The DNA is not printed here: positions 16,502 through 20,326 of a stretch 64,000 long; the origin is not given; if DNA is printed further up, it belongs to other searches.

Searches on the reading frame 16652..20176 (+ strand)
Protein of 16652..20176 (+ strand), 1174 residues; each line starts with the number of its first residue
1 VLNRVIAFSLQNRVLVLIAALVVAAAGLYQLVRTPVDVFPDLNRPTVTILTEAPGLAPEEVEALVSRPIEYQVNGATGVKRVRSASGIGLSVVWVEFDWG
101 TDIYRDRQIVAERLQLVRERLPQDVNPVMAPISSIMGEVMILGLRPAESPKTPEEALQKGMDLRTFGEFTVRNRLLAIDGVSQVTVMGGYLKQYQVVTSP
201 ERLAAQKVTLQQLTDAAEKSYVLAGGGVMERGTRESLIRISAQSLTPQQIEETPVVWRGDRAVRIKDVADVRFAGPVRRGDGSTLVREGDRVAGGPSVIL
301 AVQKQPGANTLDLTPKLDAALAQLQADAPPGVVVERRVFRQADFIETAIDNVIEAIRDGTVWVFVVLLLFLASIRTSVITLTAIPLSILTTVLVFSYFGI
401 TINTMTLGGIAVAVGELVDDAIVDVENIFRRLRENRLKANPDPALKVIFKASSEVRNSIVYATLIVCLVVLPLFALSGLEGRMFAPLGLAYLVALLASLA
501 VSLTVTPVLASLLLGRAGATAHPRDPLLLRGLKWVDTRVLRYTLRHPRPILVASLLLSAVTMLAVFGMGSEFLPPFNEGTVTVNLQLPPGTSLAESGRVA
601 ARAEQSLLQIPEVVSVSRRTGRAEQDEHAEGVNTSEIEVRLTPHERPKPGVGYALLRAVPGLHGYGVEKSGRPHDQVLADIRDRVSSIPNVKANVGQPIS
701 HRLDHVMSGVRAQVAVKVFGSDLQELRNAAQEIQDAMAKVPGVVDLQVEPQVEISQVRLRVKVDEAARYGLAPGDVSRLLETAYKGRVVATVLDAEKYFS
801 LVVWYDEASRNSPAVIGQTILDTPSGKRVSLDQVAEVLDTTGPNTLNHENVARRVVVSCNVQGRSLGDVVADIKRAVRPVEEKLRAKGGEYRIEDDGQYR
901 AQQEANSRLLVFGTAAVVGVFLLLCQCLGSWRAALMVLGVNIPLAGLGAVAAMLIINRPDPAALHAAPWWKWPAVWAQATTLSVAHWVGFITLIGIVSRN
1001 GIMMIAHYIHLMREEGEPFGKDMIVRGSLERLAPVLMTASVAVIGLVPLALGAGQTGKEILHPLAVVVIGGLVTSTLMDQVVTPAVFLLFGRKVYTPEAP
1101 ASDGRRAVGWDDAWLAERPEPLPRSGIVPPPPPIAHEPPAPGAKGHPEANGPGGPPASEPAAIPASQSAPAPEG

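Call 69: search_protein_families(library=pfam, proteins=[window:16652-20176:+], max_evalue=0.00001)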
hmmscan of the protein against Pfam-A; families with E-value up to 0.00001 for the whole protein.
window:16652-20176:+ (1174 aa): 2 families
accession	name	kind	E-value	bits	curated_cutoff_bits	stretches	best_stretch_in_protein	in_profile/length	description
PF00873.25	ACR_tran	-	3.1e-231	770.5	28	2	6-958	2-912/1021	AcrB/AcrD/AcrF family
PF03176.21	MMPL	-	1.6e-07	31.1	20.5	0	359-525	152-312/333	MMPL family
